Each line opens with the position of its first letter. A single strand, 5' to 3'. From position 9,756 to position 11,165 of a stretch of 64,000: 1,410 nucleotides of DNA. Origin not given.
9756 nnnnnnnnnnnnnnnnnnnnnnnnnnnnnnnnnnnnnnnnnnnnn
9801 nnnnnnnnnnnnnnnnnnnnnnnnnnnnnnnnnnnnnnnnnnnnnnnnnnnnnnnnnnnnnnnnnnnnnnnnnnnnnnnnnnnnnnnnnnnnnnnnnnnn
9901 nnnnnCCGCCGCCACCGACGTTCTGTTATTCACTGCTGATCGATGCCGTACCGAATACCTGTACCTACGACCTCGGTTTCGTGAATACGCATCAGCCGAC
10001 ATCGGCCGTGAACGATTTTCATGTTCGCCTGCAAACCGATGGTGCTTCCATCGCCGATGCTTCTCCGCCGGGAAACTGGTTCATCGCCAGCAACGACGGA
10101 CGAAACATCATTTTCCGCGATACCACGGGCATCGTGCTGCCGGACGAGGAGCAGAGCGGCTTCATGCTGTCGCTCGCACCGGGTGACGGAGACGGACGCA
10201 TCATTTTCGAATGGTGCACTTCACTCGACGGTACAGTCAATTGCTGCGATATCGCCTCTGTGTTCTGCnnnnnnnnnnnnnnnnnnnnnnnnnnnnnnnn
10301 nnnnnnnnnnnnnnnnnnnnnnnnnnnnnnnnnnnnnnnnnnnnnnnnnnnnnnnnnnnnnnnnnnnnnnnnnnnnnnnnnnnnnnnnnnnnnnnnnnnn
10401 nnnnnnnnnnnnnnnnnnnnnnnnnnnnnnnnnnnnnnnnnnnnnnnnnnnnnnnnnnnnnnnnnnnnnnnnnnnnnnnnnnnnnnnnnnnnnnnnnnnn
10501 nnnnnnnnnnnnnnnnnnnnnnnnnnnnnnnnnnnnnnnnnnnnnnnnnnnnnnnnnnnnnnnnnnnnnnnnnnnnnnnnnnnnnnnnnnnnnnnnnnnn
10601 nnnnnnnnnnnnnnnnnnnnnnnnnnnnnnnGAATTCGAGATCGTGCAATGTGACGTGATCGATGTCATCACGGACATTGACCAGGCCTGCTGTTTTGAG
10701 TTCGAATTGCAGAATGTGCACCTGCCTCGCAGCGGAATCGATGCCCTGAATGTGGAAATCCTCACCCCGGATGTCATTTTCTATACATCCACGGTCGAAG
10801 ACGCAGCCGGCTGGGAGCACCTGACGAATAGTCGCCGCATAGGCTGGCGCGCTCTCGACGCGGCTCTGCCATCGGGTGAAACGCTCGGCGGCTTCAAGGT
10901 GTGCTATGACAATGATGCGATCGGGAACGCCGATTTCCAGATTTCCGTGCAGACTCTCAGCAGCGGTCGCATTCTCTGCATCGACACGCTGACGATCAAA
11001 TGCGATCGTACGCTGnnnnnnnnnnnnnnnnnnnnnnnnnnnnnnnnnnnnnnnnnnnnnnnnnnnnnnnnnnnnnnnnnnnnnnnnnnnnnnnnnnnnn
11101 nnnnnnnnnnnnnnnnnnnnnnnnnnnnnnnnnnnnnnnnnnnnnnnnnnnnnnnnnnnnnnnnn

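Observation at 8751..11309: T9SS cargo made of six copies of an undescribed ~115-aa cysteine-rich repeat (CDS…xNxHxP…CCD(T/I)xxxxC)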

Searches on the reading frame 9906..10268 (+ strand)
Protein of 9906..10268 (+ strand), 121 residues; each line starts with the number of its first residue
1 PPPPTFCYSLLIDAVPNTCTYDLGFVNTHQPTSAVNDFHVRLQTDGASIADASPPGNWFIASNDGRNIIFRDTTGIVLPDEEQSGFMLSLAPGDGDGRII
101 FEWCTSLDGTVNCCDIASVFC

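Call 22: predict_structure(alignment_id=A1)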
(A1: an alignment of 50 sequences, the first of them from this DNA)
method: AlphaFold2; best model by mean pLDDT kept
length: 121 residues; sequences in the alignment: 50
mean_pLDDT: 95.0   pTM: 0.87
mean pLDDT of the five models: 95.0, 94.9, 94.9, 94.0, 93.7
residues with pLDDT >= 90: 107; 70-90: 11; 50-70: 3; < 50: 0
segments of 3 or more residues with pLDDT < 50: none
pLDDT, mean of each block of 10 residues (from residue 1): 80 97 96 96 97 98 98 95 98 93 96 96 91
secondary structure, 60 per line:
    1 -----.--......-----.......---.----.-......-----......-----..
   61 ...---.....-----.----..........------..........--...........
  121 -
elements in order: E9-14 E20-26 E37-42 E48-53 E59-63 E67-71 E82-91 E98-107 E110-120

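Call 26: search_solved_structures(query=A1, max_evalue=10)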
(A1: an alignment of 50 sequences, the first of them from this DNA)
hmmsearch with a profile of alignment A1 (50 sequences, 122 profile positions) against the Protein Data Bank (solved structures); distinct sequences matched with E-value up to 10: 4.
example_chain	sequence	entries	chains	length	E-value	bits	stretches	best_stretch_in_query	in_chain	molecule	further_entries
8cgn_B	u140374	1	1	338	0.64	13.3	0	19-42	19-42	60S ribosomal protein L17-A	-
8ibt_A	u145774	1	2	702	1.3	12.2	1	52-110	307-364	Beta-galactosidase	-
2bw2_A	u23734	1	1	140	1.5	12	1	54-87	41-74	BYPASS OF FORESPORE C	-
7xt1_A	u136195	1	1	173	2.3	11.5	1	54-87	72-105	Protein BofC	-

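Call 32: fold_search(model_id=the predicted structure, library=pdb)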
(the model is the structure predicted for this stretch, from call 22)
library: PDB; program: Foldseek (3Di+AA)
matches with E <= 10: 1520; with E <= 0.001: 8
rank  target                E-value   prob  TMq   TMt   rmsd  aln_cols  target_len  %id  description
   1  9ifr                  3.1e-04  1.00  0.56  0.55   6.0       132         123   14  CLIPPER domain from the Gram-negative fibrillar adhesin "B9T28_05395 (released 2025-11-26)
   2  7me6_A                6.5e-04  1.00  0.58  0.55   8.5       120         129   11  Structure of the apo form of YcnI (released 2021-08-18)
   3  2y7o                  7.2e-04  1.00  0.47  0.23   5.4       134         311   11  Structure of N-terminal domain of Candida albicans als9-2 - G299W mutant (released 2011-10-05)
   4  7wrk                  7.6e-04  1.00  0.62  0.49   5.6       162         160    7  Structure of hypothetical protein TTHA1873 from Thermus thermophilus (released 2022-03-09)
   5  7me6_B                8.0e-04  1.00  0.60  0.57   4.7       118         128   12  Structure of the apo form of YcnI (released 2021-08-18)
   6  2zou_A                8.0e-04  1.00  0.49  0.45   5.9       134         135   13  Crystal structure of human F-spondin reeler domain (fragment 2) (released 2008-10-14)
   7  8um6_B                9.9e-04  1.00  0.61  0.58   4.9       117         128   12  Structure of copper bound to YcnI W137F (released 2024-02-07)
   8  3coo_B                9.9e-04  1.00  0.53  0.48   5.2       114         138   15  The crystal structure of Reelin-N domain of F-spondin (released 2008-08-26)
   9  7wwo_A                1.0e-03  1.00  0.59  0.48   5.7       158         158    6  Dimer form of hypothetical protein TTHA1873 from Thermus thermophilus (released 2022-03-09)
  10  2zot_C                1.1e-03  1.00  0.55  0.49   4.6       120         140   13  Crystal structure of human F-spondin reeler domain (fragment 1) (released 2008-10-14)
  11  2jh2_C                1.2e-03  1.00  0.53  0.50   5.0       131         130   13  X-ray crystal structure of a cohesin-like module from Clostridium perfringens (released 2007-11-06)
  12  7wwn                  1.4e-03  1.00  0.61  0.49   5.7       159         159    6  Structure of hypothetical protein TTHA1873 from Thermus thermophilus with Potassium mercuric iodide (released 2022-04-06)
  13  2vo8                  1.5e-03  1.00  0.57  0.53   4.8       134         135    8  Cohesin module from Clostridium perfringens ATCC13124 family 33 glycoside hydrolase. (released 2008-09-02)
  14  4lee_A                1.5e-03  1.00  0.51  0.25   5.2       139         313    7  Structure of the Als3 adhesin from Candida albicans, residues 1-313 (mature sequence), triple mutant in the binding ca (released 2014-05-14)
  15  6ezr_A                1.5e-03  1.00  0.40  0.10   8.1       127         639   12  Crystal structure of GH20 Exo beta-N-Acetylglucosaminidase from Vibrio harveyi (released 2018-12-12)
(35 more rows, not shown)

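Call 36: search_protein_families(library=pfam, alignment_id=A1, max_evalue=10)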
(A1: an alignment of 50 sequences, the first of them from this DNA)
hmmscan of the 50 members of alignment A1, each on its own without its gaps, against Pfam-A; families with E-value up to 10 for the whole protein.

A. member 1, seq(121 aa): 0 families

B. families by the number of members that match (of 50 scanned): 7 families
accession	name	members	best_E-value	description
PF06882.17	DUF1263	1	0.1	Protein of unknown function (DUF1263)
PF00397.32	WW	1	0.12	WW domain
PF00932.25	LTD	1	0.14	Lamin Tail Domain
PF21032.3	PROPPIN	1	0.15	PROPPIN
PF14321.11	DUF4382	1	0.15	Domain of unknown function (DUF4382)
PF21139.3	BT_MCC_alpha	1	0.19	Methylcrotonyl-CoA carboxylase, alpha-subunit, BT domain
PF20315.3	DUF6611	1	0.19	Family of unknown function (DUF6611)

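Call 37: search_protein_representatives(alignment_id=A1)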
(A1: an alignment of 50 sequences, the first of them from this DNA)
Query: 50 sequences, 122 profile positions. Proteins with E-value up to 0.001 (for the whole library): 269; up to 1e-10: 112; up to 1e-30: 72. The best 150 are listed.
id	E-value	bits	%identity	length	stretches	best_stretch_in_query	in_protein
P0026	0.0e+00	989.6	-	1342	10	2-122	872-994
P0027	3.7e-253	840.6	-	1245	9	3-122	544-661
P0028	1.2e-229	764.7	-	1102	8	4-122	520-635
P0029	1.7e-226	754.5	-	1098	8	2-122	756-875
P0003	9.3e-221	736.0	-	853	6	2-122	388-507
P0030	4.3e-212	708.0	-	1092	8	3-122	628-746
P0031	1.3e-209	700.0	-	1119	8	2-122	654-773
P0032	3.3e-205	685.8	-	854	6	2-122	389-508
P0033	1.9e-195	654.3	-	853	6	5-122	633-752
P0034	2.9e-193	647.3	-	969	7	4-122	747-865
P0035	2.4e-192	644.3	-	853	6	3-122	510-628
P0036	5.1e-178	598.0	-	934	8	2-122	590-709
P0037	3.6e-165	556.5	-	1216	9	5-122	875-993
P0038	9.6e-163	548.7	-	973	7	4-122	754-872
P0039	1.4e-160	541.7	-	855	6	3-122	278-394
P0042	2.6e-147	498.9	-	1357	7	2-122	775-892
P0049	1.9e-101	350.8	-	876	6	6-122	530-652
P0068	6.9e-68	242.4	-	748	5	3-122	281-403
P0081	2.1e-49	182.8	-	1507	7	3-122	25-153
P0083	7.0e-48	177.8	-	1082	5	4-120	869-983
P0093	2.7e-35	137.2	-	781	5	21-118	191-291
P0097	5.5e-30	120.1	-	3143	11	16-122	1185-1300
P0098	1.3e-29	118.9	-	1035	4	4-122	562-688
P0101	3.8e-23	98.0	-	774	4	7-99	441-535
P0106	1.5e-19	86.3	-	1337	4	6-122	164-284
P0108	2.9e-18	82.2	-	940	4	5-122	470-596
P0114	1.2e-16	77.0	-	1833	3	14-122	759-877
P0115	3.0e-16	75.7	-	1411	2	5-122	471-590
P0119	1.2e-14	70.6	-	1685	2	18-122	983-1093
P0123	2.4e-14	69.6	-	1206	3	4-122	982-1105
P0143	1.2e-09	54.4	-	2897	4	13-122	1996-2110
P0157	1.5e-08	50.8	-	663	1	17-122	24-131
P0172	2.4e-07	47.0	-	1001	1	5-122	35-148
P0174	2.8e-07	46.7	-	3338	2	7-122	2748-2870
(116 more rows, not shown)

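Call 38: search_protein_families(library=pfam, proteins=[P0081, P0114, P0119, P0115, P0123, P0157, P0172], max_evalue=0.001)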
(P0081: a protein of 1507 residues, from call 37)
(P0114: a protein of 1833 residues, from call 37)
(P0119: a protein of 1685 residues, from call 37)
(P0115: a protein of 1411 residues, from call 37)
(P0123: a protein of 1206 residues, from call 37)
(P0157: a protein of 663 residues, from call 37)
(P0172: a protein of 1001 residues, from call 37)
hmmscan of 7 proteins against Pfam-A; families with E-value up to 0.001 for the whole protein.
P0081 (1507 aa): 1 family
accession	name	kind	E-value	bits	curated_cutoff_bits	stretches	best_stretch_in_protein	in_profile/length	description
PF18962.6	Por_Secre_tail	-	6.2e-08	33.3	27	1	1427-1501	2-71/75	Secretion system C-terminal sorting domain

P0114 (1833 aa): 3 families
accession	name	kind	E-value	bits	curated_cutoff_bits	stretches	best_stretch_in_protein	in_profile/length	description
PF18911.6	PKD_4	-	4.3e-17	62.4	27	1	1608-1662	20-77/85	PKD domain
PF02494.22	HYR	-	7.5e-14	52.3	21.7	1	11-70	21-81/81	HYR domain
PF00801.26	PKD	-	3.2e-09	37.1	23.5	1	1607-1658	16-70/80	PKD domain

P0119 (1685 aa): 8 families
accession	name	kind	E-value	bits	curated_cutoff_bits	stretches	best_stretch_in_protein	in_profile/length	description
PF17210.9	SdrD_B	-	3.6e-10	40.4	29.7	1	473-542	4-75/112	SdrD B-like domain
PF13620.12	CarboxypepD_reg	-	2.2e-07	31.6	32.3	1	485-556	6-77/82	Carboxypeptidase regulatory-like domain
PF06051.17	DUF928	-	1.8e-06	28.3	26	1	158-252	12-96/184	Domain of Unknown Function (DUF928)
PF00801.26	PKD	-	3.6e-06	27.3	23.5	0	1274-1314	28-65/80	PKD domain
PF04862.18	DUF642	-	4.2e-06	27.1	27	1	572-713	3-141/157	Protein of unknown function (DUF642)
PF18911.6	PKD_4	-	4.9e-06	26.9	27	0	1271-1315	30-69/85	PKD domain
PF07495.19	Y_Y_Y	-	5e-06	26.8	26.6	0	511-529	25-42/65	Y_Y_Y domain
PF17802.7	SpaA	-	0.00011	22.7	23.1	1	491-553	13-79/91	Prealbumin-like fold domain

P0115 (1411 aa): 1 family
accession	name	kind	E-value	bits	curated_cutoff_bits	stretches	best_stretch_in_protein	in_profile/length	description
PF06051.17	DUF928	-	6.1e-05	23.3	26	1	158-249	12-94/184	Domain of Unknown Function (DUF928)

P0123 (1206 aa): 1 family
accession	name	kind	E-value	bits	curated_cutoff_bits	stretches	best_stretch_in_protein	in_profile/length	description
PF13585.12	CHU_C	-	2.3e-24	85.8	27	1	1120-1203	3-85/86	CHU_C Type IX secretion signal domain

P0157 (663 aa): 2 families
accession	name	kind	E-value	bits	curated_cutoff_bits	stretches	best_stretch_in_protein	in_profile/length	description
PF18911.6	PKD_4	-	4e-10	40.1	27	1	384-428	31-74/85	PKD domain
PF00801.26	PKD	-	4e-08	33.6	23.5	1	374-421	16-64/80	PKD domain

P0172 (1001 aa): 1 family
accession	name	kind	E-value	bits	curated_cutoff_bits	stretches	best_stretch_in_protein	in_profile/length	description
PF18962.6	Por_Secre_tail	-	2e-05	25.2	27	1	921-994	2-70/75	Secretion system C-terminal sorting domain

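Call 45: list_cluster_members(proteins=[P0026, P0049, P0068, P0081, P0097, P0114, P0119, P0123, P0143, P0042])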
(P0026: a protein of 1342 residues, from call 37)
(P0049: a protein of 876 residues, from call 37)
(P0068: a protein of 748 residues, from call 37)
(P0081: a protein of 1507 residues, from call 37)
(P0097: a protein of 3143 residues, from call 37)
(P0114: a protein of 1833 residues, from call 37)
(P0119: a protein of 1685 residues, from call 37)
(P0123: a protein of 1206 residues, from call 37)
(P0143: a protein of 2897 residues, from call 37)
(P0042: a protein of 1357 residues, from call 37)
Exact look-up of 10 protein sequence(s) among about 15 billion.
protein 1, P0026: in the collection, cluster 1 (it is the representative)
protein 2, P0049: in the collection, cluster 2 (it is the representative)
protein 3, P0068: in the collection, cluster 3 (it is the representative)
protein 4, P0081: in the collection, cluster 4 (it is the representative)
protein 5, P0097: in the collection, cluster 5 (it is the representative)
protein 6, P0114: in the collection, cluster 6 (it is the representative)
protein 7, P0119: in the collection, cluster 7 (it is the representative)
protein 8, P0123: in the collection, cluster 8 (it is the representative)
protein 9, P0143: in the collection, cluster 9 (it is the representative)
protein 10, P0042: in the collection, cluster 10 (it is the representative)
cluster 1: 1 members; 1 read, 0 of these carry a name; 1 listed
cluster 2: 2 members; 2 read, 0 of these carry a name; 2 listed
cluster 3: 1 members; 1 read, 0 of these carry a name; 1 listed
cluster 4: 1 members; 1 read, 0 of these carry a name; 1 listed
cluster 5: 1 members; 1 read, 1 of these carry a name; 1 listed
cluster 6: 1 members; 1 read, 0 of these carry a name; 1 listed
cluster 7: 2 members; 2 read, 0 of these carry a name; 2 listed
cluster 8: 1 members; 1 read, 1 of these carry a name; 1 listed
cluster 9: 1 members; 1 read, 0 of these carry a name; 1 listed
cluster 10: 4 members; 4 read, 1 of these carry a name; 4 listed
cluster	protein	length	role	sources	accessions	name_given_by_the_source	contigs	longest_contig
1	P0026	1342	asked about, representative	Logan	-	-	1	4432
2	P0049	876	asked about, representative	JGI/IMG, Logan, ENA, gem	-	-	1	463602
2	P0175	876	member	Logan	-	-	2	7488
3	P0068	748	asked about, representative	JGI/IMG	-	-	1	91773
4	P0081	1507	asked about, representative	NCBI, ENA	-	-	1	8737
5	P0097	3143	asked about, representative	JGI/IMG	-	gliding motility-associated-like protein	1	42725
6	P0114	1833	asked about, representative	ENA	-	-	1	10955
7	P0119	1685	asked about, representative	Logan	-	-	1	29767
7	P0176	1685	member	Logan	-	-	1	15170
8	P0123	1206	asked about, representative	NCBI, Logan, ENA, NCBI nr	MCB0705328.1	MAG: gliding motility-associated C-terminal domain-containing protein [Saprospiraceae ... | gliding motility-associated C-terminal domain-containing protein [Saprospiraceae ...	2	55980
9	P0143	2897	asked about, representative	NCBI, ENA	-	-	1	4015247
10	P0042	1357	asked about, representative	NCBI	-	-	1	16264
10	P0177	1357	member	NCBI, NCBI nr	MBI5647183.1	MAG: aryl-sulfate sulfotransferase [Ignavibacteriae bacterium] | aryl-sulfate sulfotransferase [Ignavibacteriota bacterium]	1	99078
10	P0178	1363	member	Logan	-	-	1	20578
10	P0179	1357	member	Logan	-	-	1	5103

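Call 46: search_protein_families(library=pfam, proteins=[P0042, P0083, P0098, P0093, P0101, P0106, P0108, P0026], max_evalue=0.001)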
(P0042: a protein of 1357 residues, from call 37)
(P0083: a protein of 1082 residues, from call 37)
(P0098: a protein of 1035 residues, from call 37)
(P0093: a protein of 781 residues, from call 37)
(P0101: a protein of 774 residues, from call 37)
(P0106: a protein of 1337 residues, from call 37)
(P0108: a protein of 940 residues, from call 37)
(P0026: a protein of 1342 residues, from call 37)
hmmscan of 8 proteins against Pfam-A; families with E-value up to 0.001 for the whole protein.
P0042 (1357 aa): 4 families
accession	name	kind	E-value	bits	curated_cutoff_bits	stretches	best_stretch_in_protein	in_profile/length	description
PF05935.17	Arylsulfotrans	-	4e-16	59.4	24.2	1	99-384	69-336/374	Arylsulfotransferase (ASST)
PF14269.12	Arylsulfotran_2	-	7.8e-13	48.9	27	1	97-236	23-159/301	Arylsulfotransferase (ASST)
PF18962.6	Por_Secre_tail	-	6.2e-05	23.7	27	1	1279-1346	2-66/75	Secretion system C-terminal sorting domain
PF13860.13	FlgD_ig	-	0.00016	22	27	0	1297-1339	23-70/79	FlgD Ig-like domain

P0083 (1082 aa): 1 family
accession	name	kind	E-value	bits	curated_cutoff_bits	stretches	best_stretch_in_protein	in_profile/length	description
PF18962.6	Por_Secre_tail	-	1.5e-07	32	27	1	1004-1077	2-72/75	Secretion system C-terminal sorting domain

P0098 (1035 aa): 2 families
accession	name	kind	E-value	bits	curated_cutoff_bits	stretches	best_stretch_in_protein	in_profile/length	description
PF13385.13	Laminin_G_3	-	2.3e-07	31.5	27.6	1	168-356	6-151/151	Concanavalin A-like lectin/glucanases superfamily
PF18962.6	Por_Secre_tail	-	6.3e-07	30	27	1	957-1027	3-70/75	Secretion system C-terminal sorting domain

P0093 (781 aa): 2 families
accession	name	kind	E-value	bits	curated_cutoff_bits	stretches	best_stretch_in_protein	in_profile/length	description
PF18962.6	Por_Secre_tail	-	1.1e-10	42.1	27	1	704-779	3-75/75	Secretion system C-terminal sorting domain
PF13860.13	FlgD_ig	-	0.00094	19.6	27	0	717-769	19-76/79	FlgD Ig-like domain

P0101 (774 aa): 2 families
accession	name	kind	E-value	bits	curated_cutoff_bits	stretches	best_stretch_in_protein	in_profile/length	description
PF18962.6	Por_Secre_tail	-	3.2e-11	43.8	27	1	696-772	2-75/75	Secretion system C-terminal sorting domain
PF13860.13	FlgD_ig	-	2.2e-05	24.8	27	1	704-764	10-78/79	FlgD Ig-like domain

P0106 (1337 aa): 1 family
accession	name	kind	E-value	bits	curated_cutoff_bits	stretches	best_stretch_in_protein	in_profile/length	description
PF18962.6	Por_Secre_tail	-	5.7e-07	30.2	27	1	1256-1335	1-75/75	Secretion system C-terminal sorting domain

P0108 (940 aa): 1 family
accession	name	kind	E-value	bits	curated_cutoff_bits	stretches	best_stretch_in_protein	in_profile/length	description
PF18962.6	Por_Secre_tail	-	1.1e-07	32.5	27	1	862-931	3-69/75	Secretion system C-terminal sorting domain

P0026 (1342 aa): 2 families
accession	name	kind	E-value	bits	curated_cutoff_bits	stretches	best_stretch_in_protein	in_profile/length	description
PF18962.6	Por_Secre_tail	-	1.1e-06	29.3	27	1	1264-1337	2-72/75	Secretion system C-terminal sorting domain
PF16353.11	LacZ_4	-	0.00077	20.1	27.3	0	726-764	14-50/87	Beta-galactosidase, domain 4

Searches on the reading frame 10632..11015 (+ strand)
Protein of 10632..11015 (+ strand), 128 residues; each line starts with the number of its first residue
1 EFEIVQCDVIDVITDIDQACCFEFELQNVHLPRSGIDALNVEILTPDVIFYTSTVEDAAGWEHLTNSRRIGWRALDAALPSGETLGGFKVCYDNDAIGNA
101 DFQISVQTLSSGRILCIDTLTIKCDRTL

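Call 55: find_related_loci(query=A3, collection=genome_contigs, flank=6000)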
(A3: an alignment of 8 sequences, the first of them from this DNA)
Query A3 (128 aa) in genome_contigs; peptide patterns used: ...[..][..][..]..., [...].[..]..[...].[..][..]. (x = any residue, [..] = any of these).
50 stretches matched a pattern; 13 encode a relative of the query (tblastn E <= 1e-3); 13 distinct loci.
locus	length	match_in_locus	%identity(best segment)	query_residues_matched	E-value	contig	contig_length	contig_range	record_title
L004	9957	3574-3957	63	1-128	5e-56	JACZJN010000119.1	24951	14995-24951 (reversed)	MAG: Bacteroidetes bacterium isolate MAG20 bacteria_1_contig_805384, whole genome shotgun sequence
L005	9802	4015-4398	62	1-128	2e-54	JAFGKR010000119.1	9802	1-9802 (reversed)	MAG: Bacteroidetes bacterium isolate Zod_Metabat.348 k87_2237550, whole genome shotgun sequence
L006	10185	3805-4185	59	1-128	4e-53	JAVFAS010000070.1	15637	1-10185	MAG: Bacteroidota bacterium isolate BF4_97 NODE_11639_length_15637_cov_9.182914_Biofilm4, whole genome shotgun sequence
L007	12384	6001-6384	59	1-128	8e-53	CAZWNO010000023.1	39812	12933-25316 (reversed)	MAG TPA_asm: uncultured Chromatiales bacterium isolate SRP192927_co6_91 genome assembly, contig: NODE_1602_length_39812_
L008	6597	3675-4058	59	1-128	4e-51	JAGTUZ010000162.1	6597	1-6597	MAG: Bacteroidetes bacterium isolate SH-MAG111 SH-MAG111_contig_000162, whole genome shotgun sequence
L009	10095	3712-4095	60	1-128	3e-51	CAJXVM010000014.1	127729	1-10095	MAG TPA_asm: uncultured Ignavibacteria bacterium isolate SRR6201696_bin.5_MetaBAT_v2.12.1_MAG genome assembly, contig: N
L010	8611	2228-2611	59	1-128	3e-50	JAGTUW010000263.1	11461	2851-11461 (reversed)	MAG: Bacteroidetes bacterium isolate SH-MAG12 SH-MAG12_contig_000263, whole genome shotgun sequence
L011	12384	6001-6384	57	1-128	3e-50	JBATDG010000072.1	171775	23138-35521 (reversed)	MAG: Bacteroidota bacterium isolate MFD10475_ilm_asm_bin42 k127_12579, whole genome shotgun sequence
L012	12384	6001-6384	59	1-128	7e-50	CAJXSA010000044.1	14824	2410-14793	MAG TPA_asm: uncultured Ignavibacteria bacterium isolate SRR6201696_bin.15_MetaBAT_v2.12.1_MAG genome assembly, contig:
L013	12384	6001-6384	58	1-128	5e-50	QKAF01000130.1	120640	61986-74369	MAG: Bacteroidetes bacterium isolate SZUA-365 scaffold_364, whole genome shotgun sequence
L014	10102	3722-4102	54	2-128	4e-46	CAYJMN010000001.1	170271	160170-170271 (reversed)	MAG TPA_asm: uncultured Chromatiales bacterium isolate ERP124720_co1_202 genome assembly, contig: NODE_102_length_170271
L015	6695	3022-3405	54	1-128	7e-46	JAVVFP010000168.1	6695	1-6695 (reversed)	MAG: Bacteroidota bacterium isolate TamC13-50 NODE_9521_length_6695_cov_4.517018, whole genome shotgun sequence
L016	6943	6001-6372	39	3-128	5e-26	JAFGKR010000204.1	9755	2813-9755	MAG: Bacteroidetes bacterium isolate Zod_Metabat.348 k87_4206155, whole genome shotgun sequence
